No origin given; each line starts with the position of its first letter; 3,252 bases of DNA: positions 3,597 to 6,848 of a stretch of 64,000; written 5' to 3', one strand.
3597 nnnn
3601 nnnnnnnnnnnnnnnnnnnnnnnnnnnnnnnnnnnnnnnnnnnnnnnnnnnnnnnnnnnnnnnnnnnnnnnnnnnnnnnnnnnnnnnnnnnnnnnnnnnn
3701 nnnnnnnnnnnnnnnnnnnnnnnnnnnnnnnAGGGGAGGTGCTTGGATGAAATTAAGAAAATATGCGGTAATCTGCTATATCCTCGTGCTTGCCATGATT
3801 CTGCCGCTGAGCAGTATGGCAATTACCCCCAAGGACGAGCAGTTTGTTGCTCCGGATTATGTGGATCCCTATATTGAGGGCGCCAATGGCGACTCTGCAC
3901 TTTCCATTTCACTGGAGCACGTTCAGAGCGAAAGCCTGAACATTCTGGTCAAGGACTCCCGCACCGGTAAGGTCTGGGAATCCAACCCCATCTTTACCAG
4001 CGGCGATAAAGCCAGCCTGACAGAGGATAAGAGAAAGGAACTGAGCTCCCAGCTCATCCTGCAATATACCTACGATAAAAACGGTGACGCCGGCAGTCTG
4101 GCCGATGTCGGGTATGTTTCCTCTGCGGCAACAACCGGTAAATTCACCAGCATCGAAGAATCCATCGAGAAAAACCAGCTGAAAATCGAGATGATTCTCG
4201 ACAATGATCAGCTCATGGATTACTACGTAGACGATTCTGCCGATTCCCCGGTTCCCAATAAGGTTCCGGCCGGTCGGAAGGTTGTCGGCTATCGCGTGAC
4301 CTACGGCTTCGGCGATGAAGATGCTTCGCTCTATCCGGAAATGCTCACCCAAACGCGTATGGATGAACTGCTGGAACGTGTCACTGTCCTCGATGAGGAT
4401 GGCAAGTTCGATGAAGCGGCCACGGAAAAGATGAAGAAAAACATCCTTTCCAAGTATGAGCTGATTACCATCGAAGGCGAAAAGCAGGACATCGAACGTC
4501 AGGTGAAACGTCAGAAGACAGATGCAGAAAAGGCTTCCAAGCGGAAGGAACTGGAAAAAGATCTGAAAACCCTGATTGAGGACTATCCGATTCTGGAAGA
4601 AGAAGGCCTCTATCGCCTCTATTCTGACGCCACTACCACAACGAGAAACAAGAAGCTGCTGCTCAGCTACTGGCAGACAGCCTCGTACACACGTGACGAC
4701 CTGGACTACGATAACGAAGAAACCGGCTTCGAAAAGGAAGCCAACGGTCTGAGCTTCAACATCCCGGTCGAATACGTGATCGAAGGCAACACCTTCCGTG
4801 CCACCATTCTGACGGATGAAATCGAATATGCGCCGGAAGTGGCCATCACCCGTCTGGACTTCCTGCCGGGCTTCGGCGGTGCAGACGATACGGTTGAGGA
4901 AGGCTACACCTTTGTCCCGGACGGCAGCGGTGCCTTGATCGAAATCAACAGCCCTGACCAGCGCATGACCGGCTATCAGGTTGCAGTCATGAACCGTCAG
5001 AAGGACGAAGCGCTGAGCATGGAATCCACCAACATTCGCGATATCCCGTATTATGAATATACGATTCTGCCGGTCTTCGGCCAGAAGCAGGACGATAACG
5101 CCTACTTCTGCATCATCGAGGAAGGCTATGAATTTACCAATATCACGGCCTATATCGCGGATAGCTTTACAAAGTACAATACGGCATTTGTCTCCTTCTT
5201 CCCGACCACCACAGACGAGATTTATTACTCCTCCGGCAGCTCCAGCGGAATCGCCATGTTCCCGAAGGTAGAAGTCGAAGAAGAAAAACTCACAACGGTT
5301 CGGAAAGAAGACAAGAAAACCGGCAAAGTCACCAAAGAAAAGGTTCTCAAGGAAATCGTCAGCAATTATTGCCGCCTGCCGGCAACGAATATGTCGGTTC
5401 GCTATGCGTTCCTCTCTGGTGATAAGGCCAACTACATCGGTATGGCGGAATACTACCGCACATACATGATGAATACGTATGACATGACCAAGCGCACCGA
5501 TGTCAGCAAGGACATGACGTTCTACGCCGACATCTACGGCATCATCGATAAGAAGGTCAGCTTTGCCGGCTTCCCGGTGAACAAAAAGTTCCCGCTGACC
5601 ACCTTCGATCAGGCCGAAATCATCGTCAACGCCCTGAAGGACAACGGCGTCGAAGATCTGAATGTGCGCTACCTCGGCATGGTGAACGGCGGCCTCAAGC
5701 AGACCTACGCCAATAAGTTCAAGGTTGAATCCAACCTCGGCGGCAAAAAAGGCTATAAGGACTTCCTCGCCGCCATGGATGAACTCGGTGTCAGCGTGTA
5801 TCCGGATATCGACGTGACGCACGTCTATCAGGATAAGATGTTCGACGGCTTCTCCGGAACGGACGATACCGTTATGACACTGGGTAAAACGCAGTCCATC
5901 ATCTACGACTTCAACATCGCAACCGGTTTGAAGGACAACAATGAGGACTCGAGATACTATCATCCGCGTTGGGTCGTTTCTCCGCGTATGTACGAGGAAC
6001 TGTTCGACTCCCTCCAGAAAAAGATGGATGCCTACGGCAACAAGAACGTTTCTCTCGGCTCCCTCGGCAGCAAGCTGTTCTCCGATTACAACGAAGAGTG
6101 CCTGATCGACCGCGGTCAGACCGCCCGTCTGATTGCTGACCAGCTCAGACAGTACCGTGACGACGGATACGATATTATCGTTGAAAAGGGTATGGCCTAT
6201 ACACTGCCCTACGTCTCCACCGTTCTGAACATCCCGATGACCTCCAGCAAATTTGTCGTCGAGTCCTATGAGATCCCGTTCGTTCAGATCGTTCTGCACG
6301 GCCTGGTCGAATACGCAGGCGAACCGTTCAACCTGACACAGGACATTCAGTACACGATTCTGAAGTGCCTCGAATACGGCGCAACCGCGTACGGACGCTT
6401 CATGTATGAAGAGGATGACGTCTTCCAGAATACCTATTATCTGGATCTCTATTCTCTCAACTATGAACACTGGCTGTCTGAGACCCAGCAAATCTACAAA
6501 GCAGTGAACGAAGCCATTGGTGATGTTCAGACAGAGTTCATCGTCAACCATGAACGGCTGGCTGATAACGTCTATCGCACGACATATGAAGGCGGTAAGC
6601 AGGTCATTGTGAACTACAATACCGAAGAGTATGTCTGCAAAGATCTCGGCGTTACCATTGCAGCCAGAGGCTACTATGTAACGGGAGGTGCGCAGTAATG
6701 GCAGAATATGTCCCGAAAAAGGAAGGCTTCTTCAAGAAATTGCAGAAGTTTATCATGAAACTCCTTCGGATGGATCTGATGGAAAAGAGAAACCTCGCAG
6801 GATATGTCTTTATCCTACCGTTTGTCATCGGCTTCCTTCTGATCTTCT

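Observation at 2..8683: Seven-gene operon: two ABC permease pairs enclosing an NHL-propeller/TPR surface protein, a Yip1-like membrane protein and a 983-aa secreted protein of unknown function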

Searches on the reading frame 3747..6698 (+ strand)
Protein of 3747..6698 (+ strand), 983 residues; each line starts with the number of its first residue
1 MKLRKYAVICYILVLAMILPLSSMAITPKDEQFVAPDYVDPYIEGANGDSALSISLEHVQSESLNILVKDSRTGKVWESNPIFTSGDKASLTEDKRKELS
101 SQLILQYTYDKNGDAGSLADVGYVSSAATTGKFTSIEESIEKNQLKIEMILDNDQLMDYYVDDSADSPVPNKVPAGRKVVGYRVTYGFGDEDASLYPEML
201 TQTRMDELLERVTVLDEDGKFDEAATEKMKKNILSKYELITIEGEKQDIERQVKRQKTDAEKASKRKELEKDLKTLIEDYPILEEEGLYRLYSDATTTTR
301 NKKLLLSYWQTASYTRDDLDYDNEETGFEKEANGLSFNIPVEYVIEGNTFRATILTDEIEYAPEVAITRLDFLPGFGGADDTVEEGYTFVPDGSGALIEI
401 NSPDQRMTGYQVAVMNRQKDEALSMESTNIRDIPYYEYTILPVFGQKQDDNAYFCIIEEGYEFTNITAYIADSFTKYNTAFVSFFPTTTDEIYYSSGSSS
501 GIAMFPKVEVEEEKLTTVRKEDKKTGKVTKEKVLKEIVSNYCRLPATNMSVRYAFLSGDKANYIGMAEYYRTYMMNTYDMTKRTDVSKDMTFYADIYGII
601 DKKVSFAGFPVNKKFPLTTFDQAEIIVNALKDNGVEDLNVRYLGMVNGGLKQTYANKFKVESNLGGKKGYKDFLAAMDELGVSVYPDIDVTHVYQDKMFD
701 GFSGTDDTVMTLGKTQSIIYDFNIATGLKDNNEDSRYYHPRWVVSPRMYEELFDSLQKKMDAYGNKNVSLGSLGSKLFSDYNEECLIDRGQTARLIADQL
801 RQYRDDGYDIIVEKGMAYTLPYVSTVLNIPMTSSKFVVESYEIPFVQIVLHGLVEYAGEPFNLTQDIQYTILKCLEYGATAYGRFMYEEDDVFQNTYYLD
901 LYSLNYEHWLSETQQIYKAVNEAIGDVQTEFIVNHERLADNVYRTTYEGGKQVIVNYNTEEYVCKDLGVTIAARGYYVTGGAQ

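Call 3: search_protein_families(library=pfam, proteins=[window:3747-6698:+], max_evalue=0.01)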
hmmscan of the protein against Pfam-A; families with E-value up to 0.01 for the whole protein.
window:3747-6698:+ (983 aa): 1 family
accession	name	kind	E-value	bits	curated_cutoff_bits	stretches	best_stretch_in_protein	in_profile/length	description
PF18952.6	DUF5696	-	1.7e-165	552.5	25.6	2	544-976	192-612/612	Family of unknown function (DUF5696)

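Call 4: search_protein_families(library=ncbifam, proteins=[window:3747-6698:+], max_evalue=0.01)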
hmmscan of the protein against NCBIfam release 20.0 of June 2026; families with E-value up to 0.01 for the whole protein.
window:3747-6698:+ (983 aa): 0 families

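Call 8: search_solved_structures(query=window:3747-6698:+, max_evalue=1)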
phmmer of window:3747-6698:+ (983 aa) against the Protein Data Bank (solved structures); distinct sequences matched with E-value up to 1: 0.

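Call 10: find_homologous_proteins(query=window:3747-6698:+)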
Query window:3747-6698:+ (983 aa): 459 proteins with E <= 0.001 among 8000 candidates; the best 120 are listed.
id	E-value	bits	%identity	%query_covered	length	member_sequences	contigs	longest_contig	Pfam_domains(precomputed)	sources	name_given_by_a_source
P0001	0.0e+0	2210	100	100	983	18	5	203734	PF18952.7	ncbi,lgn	-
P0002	0.0e+0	1985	88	100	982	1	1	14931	PF18952.7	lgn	-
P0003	0.0e+0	1643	72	100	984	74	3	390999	PF18952.7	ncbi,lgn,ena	-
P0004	0.0e+0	1606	70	100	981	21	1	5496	PF18952.7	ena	-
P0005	0.0e+0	1595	70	100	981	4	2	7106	PF18952.7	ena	-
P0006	0.0e+0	1467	64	100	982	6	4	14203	PF18952.7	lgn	-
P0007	0.0e+0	1452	64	100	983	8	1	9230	PF18952.7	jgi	-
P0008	0.0e+0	1446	64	100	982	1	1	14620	PF18952.7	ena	-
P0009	0.0e+0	1409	63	100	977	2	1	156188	PF18952.7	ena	-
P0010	0.0e+0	1129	53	100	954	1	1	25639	PF18952.7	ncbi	-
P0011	0.0e+0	1066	50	100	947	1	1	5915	PF18952.7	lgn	-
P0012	0.0e+0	1048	49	100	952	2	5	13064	PF18952.7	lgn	-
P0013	0.0e+0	1045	50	100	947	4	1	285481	PF18952.7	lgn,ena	-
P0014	2.4e-295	1000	48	100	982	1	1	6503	PF18952.7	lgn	-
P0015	7.7e-294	995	49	100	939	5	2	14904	PF18952.7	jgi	jgi:hypothetical protein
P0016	4.5e-284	963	49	100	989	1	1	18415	PF18952.7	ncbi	-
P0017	1.1e-264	899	47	98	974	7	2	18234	PF18952.7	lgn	-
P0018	2.3e-263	894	46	99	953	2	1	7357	PF18952.7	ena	-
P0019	1.1e-255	869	45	99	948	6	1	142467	PF18952.7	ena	-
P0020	2.7e-255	868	44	100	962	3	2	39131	PF18952.7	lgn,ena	-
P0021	3.3e-253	861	46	99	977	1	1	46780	PF18952.7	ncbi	-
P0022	2.9e-252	858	45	99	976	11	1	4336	PF18952.7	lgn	-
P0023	2.1e-247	842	45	99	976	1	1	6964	PF18952.7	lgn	-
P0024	8.3e-231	787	43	99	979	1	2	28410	PF18952.7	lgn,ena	-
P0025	6.0e-119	416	31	94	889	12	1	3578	PF18952.7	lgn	-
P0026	1.1e-116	409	32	82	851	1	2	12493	PF18952.7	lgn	-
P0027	5.7e-113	397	31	94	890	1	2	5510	PF18952.7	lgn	-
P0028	1.1e-110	389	30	97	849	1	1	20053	PF18952.7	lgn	-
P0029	2.9e-110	388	30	94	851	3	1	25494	PF18952.7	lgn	-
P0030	3.3e-108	381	33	77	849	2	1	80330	PF18952.7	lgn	-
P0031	3.0e-107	378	29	94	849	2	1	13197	PF18952.7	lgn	-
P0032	8.5e-107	376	29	92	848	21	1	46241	PF18952.7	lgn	-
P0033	1.7e-106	375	30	97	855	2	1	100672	PF18952.7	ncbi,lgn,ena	-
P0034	2.2e-106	375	32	70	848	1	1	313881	PF18952.7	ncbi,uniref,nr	ncbi:DUF5696 domain-containing protein [Paenibacillus sp. LHD-117]|uniref:DUF5696 domain-containing 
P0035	1.9e-105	372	31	77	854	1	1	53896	PF18952.7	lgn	-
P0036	4.7e-105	370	30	94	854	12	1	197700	PF18952.7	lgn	-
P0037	3.7e-104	367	33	69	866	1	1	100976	PF18952.7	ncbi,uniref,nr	ncbi:DUF5696 domain-containing protein [Paenibacillus sp. LHD-117]|uniref:DUF5696 domain-containing 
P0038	8.7e-104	366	31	77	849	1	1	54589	PF18952.7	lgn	-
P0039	1.6e-103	365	32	69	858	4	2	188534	PF18952.7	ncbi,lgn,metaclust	metaclust:status=active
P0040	1.7e-103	365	33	69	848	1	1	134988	PF18952.7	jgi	-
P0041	6.8e-103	363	29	95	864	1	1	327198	PF18952.7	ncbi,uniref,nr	ncbi:DUF5696 domain-containing protein [Lederbergia panacisoli]|uniref:DUF5696 domain-containing pro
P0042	1.4e-102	362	30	77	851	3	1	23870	PF18952.7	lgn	-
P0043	1.5e-102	362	31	77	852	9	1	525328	PF18952.7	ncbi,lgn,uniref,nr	ncbi:hypothetical protein KP806_08425 [Paenibacillus sp. N4]|uniref:DUF5696 domain-containing protei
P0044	7.4e-102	360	30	96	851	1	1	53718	PF18952.7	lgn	-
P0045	9.8e-102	359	35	65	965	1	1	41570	PF18952.7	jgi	jgi:hypothetical protein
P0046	1.8e-101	359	28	93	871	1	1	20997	PF18952.7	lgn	-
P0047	3.2e-101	358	28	96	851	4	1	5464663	PF18952.7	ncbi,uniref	ncbi:DUF5696 domain-containing protein [Paenibacillus sp. EC2-1]|uniref:DUF5696 domain-containing pr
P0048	3.5e-101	358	29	100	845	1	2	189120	PF18952.7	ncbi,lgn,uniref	ncbi:DUF5696 domain-containing protein [Marinicrinis lubricantis]|uniref:DUF5696 domain-containing p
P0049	1.1e-100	356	29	92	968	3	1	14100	PF18952.7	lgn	-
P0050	6.3e-99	350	31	77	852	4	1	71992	PF18952.7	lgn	-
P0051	6.8e-99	350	28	99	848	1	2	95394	PF18952.7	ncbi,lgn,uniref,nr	ncbi:DUF5696 domain-containing protein [Gracilibacillus alcaliphilus]|uniref:DUF5696 domain-containi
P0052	1.5e-98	349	32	71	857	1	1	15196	PF18952.7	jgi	jgi:hypothetical protein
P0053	5.4e-98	347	32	77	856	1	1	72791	PF18952.7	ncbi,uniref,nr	ncbi:DUF5696 domain-containing protein [Cohnella fermenti]|uniref:DUF4852 domain-containing protein 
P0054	8.3e-98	346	30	79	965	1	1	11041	PF18952.7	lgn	-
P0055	1.1e-97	346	29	94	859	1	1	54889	PF18952.7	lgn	-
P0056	1.4e-97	346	29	94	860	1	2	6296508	PF18952.7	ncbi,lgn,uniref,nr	ncbi:hypothetical protein FHS15_000186 [Paenibacillus castaneae]|uniref:DUF5696 domain-containing pr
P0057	1.7e-97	345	30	86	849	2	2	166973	PF18952.7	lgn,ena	-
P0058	2.5e-97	345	28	96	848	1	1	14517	PF18952.7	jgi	jgi:hypothetical protein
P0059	2.7e-97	345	28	94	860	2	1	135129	PF18952.7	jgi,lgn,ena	-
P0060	3.4e-97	344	29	100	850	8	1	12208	PF18952.7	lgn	-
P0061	5.3e-97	344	32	67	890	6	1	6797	PF18952.7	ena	-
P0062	5.3e-97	344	29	93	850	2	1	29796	PF18952.7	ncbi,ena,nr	ncbi:MAG TPA: DUF5696 domain-containing protein [Candidatus Udaeobacter sp.]|nr:DUF5696 domain-conta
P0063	5.5e-97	344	32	72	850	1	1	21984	PF18952.7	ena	-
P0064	8.0e-97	343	31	78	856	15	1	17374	PF18952.7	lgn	-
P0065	1.2e-96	343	28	98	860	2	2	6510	PF18952.7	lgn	-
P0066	1.4e-96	342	33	68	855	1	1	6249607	PF18952.7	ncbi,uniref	ncbi:DUF5696 domain-containing protein [Paenibacillus sp. KS-LC4]|uniref:DUF5696 domain-containing p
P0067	1.6e-96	342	27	99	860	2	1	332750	PF18952.7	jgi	jgi:hypothetical protein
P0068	1.6e-96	342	29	96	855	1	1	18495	PF18952.7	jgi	-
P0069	1.7e-96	342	29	94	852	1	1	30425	PF18952.7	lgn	-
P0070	1.9e-96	342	31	77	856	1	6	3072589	PF18952.7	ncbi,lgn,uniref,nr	ncbi:DUF5696 domain-containing protein [Paenibacillus shunpengii]|uniref:DUF5696 domain-containing p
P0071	2.2e-96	342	32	69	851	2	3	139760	PF18952.7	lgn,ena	-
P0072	3.9e-96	341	32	71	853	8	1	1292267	PF18952.7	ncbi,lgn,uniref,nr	ncbi:DUF5696 domain-containing protein [Paenibacillus camelliae]|uniref:DUF5696 domain-containing pr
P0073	4.0e-96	341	33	71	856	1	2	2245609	PF18952.7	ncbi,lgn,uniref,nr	ncbi:hypothetical protein BK126_00565 [Paenibacillus sp. FSL H7-0326]|uniref:DUF5696 domain-containi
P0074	4.8e-96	341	29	93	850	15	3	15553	PF18952.7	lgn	-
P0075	6.5e-96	340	33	69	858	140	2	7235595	PF18952.7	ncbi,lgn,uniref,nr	ncbi:DUF5696 domain-containing protein [Paenibacillus amylolyticus]|uniref:DUF5696 domain-containing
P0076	7.4e-96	340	29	93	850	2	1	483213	PF18952.7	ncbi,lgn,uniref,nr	ncbi:DUF5696 domain-containing protein [Paenibacillus sp. VCA1]|uniref:DUF5696 domain-containing pro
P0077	8.6e-96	340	28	94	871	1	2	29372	PF18952.7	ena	-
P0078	1.2e-95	339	28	94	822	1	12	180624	PF18952.7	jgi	jgi:hypothetical protein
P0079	1.2e-95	339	31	71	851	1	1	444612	PF18952.7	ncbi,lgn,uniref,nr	ncbi:hypothetical protein J2S74_000595 [Evansella vedderi]|uniref:Uncharacterized protein n=1 Tax=Ev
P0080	1.7e-95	339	28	98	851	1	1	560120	PF18952.7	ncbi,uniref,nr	ncbi:hypothetical protein GE107_04125 [Cohnella sp. CFH 77786]|uniref:DUF5696 domain-containing prot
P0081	1.7e-95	339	32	70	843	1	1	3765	PF18952.7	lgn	-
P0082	2.6e-95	338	33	64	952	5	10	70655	PF18952.7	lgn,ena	-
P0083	4.3e-95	338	32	74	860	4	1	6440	PF18952.7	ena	-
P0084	5.5e-95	337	27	94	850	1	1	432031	PF18952.7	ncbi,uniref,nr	ncbi:DUF5696 domain-containing protein [Alkalicoccobacillus porphyridii]|uniref:Uncharacterized prot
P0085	6.2e-95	337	32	69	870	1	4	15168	PF18952.7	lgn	-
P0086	6.3e-95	337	28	94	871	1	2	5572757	PF18952.7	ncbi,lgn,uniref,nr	ncbi:DUF5696 domain-containing protein [Paenibacillus aceti]|uniref:Uncharacterized protein n=1 Tax=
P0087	7.8e-95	337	33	68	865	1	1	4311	PF18952.7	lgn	-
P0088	8.3e-95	337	32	71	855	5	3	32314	PF18952.7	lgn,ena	-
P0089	1.4e-94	336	31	75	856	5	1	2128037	PF18952.7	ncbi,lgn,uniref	ncbi:DUF5696 domain-containing protein [Paenibacillus sp. LPE1-1-1.1]|uniref:DUF5696 domain-containi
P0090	2.7e-94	335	28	77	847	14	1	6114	PF18952.7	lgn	-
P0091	4.7e-94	334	28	94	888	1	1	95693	PF18952.7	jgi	-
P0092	4.9e-94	334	33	66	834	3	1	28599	PF18952.7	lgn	-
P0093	6.5e-94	334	28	94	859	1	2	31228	PF18952.7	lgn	-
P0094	6.9e-94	334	30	78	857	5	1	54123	PF18952.7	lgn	-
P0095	7.6e-94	333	32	71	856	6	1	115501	PF18952.7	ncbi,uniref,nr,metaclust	ncbi:hypothetical protein TCA2_5277 [Paenibacillus sp. TCA20]|uniref:DUF5696 domain-containing prote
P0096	1.1e-93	333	28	93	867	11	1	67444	PF18952.7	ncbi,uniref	ncbi:DUF5696 domain-containing protein [Cohnella sp.]|uniref:DUF5696 domain-containing protein n=1 T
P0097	1.1e-93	333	31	77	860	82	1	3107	PF18952.7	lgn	-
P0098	1.5e-93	332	32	71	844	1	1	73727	PF18952.7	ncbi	-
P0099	1.7e-93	332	32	71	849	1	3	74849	PF18952.7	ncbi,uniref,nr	ncbi:DUF5696 domain-containing protein [Gracilibacillus thailandensis]|uniref:Solute-binding protein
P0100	1.8e-93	332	29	79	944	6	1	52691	PF18952.7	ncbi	-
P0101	1.9e-93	332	30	78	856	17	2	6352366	PF18952.7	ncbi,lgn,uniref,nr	ncbi:DUF5696 domain-containing protein [Paenibacillus sp. FSL K6-1558]|uniref:DUF5696 domain-contain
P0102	2.3e-93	332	31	71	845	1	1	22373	PF18952.7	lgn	-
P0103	2.4e-93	332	28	94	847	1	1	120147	PF18952.7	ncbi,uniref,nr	ncbi:hypothetical protein F9U64_13595 [Gracilibacillus oryzae]|uniref:Uncharacterized protein n=1 Ta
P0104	2.6e-93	332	29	93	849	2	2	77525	PF18952.7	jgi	jgi:hypothetical protein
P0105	2.9e-93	331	32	71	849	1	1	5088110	PF18952.7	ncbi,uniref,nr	ncbi:hypothetical protein GI584_05430 [Gracilibacillus salitolerans]|uniref:Uncharacterized protein 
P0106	3.0e-93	331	27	99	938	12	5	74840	PF18952.7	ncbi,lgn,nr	ncbi:MAG: DUF5696 domain-containing protein [Bacillota bacterium]|nr:DUF5696 domain-containing prote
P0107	3.8e-93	331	29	94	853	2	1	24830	PF18952.7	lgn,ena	-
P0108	5.5e-93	331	32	69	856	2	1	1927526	PF18952.7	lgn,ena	-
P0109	7.9e-93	330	32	69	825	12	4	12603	PF18952.7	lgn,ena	-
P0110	8.3e-93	330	28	94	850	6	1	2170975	PF18952.7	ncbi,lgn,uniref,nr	ncbi:DUF5696 domain-containing protein [Paenibacillus sp. Leaf72]|uniref:DUF5696 domain-containing p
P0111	8.7e-93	330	28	97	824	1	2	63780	PF18952.7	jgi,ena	-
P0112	1.8e-92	329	27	93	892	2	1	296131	PF18952.7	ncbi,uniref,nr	ncbi:DUF5696 domain-containing protein [Paenibacillus sp. 1001270B_150601_E10]|uniref:DUF5696 domain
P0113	2.3e-92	329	29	78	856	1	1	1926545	PF18952.7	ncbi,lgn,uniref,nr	ncbi:DUF5696 domain-containing protein [Paenibacillus polysaccharolyticus]|uniref:DUF5696 domain-con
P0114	2.7e-92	328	28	94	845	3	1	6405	PF18952.7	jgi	jgi:hypothetical protein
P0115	7.5e-92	327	28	100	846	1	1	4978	PF18952.7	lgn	-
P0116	8.5e-92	327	31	69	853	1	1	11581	PF18952.7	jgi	-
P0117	1.1e-91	326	30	71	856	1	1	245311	PF18952.7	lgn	-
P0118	1.5e-91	326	32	69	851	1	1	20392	PF18952.7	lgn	-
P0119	2.1e-91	325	31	69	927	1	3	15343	PF18952.7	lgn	-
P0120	2.6e-91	325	29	78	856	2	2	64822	PF18952.7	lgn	-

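Call 14: find_related_loci(query=A1, collection=genome_contigs, flank=10000)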
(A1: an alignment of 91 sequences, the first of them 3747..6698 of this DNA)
Query A1 (983 aa) in genome_contigs; peptide patterns used: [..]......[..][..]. (x = any residue, [..] = any of these).
599 stretches matched a pattern (row limit reached: there are more); 584 encode a relative of the query (tblastn E <= 1e-3); the best 80 are kept; 80 distinct loci.
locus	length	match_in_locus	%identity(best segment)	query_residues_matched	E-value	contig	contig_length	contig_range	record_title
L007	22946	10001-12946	96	1-983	0e+0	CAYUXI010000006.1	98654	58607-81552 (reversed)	MAG TPA_asm: uncultured Oscillospiraceae bacterium isolate binchicken_co370_216 genome assembly, contig: NODE_318_length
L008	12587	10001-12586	49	1-905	0e+0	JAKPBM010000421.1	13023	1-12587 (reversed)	MAG: Bacillota bacterium isolate USSF_metabat.36 k201_518410, whole genome shotgun sequence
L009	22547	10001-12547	30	1-983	7e-116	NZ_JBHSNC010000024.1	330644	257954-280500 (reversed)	Cohnella yongneupensis strain KACC 11768 platanus_K_default_24, whole genome shotgun sequence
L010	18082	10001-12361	31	58-978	1e-118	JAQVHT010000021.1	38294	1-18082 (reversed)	MAG: Clostridia bacterium isolate STE_22 NODE_1953_length_38294_cov_14.523646_Sandtown_E, whole genome shotgun sequence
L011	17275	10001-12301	29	66-958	6e-113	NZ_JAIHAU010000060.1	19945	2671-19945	MAG: Mahella sp. isolate M2_7_6_bin.2 scaffold_1912, whole genome shotgun sequence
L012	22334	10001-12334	31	59-983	9e-112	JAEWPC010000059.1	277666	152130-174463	MAG: Bacillota bacterium isolate OH_SBlB_88 k127_262804, whole genome shotgun sequence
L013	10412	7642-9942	29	66-958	4e-114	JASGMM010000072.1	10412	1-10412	MAG: Clostridiales bacterium isolate DJKA124_ANT21_bin.4 scaffold_2124, whole genome shotgun sequence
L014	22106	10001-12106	33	228-983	1e-109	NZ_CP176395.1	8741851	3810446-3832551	Paenibacillus sp. MBLB4367 chromosome, complete genome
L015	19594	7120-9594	29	1-957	4e-109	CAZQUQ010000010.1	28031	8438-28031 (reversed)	MAG TPA_asm: uncultured Oscillospiraceae bacterium isolate SRP167436_co1_27 genome assembly, contig: NODE_2471_length_28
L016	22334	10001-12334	29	59-983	1e-108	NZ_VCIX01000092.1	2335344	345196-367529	Paenibacillus paridis strain py1325 scaffold18, whole genome shotgun sequence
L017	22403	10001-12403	29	43-980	2e-108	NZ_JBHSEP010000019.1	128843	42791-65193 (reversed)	Cohnella hongkongensis strain CCUG 49571 spades_K_17_127_19, whole genome shotgun sequence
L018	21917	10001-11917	33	293-983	2e-107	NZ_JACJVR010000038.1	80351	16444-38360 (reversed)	Cohnella xylanilytica strain DSM 25239 contig_38, whole genome shotgun sequence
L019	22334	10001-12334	30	59-982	3e-106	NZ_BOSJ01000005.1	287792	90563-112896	Paenibacillus sp. J45TS6 sequence005, whole genome shotgun sequence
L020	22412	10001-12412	30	34-983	1e-105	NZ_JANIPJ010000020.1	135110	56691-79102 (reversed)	Paenibacillus soyae strain SCIV0701 NODE_20_length_135110_cov_10.076017, whole genome shotgun sequence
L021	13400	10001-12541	29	1-981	4e-105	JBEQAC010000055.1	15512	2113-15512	MAG: Bacillaceae bacterium isolate 03V1_S199.semibin_refined.065_sub NODE_2306_length_15512_cov_5.196750, whole genome s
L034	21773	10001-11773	35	337-958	9e-103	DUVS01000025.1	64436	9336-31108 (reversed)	MAG TPA_asm: Bacillota bacterium isolate AS08sgBPME_46 167606_AS08, whole genome shotgun sequence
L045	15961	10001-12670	28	58-982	3e-100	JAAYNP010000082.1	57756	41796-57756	MAG: Bacillota bacterium isolate AS21ysBPME_219 151101_AS21, whole genome shotgun sequence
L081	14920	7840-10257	29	181-983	1e-94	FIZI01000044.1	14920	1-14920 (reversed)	uncultured Clostridia bacterium genome assembly, contig: 5047, whole genome shotgun sequence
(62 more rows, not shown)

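Call 25: find_encoding_contigs(protein=P0075, flank=10000, max_places=2)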
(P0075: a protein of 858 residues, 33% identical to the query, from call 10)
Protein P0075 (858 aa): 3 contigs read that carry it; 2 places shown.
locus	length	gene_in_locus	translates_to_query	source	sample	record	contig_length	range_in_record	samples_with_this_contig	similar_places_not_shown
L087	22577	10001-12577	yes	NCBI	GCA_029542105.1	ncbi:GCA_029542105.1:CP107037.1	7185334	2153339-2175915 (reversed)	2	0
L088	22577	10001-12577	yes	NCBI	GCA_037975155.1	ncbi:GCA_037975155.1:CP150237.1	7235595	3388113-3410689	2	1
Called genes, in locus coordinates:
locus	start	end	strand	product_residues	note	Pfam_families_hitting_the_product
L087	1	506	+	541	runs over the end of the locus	PF00072:Response_reg, PF12833:HTH_18, PF00165:HTH_AraC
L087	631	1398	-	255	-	PF00072:Response_reg, PF12833:HTH_18, PF00165:HTH_AraC (weak)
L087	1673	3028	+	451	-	PF01547:SBP_bac_1, PF13416:SBP_bac_8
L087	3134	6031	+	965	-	PF01547:SBP_bac_1, PF13416:SBP_bac_8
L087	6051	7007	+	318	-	PF00528:BPD_transp_1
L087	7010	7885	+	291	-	PF00528:BPD_transp_1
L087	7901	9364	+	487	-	PF01436:NHL (weak)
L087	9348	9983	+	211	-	PF04893:Yip1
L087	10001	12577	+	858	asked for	PF18952:DUF5696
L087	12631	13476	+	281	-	PF00528:BPD_transp_1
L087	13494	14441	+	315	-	PF00528:BPD_transp_1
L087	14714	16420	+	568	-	PF14200:RicinB_lectin_2, PF00652:Ricin_B_lectin, PF14200:RicinB_lectin_2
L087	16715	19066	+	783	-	PF02743:dCache_1 (faint), PF17853:GGDEF_2 (faint), PF12833:HTH_18, PF00165:HTH_AraC (weak)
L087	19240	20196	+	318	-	PF00528:BPD_transp_1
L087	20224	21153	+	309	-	PF00528:BPD_transp_1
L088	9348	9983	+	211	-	PF04893:Yip1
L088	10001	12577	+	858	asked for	PF18952:DUF5696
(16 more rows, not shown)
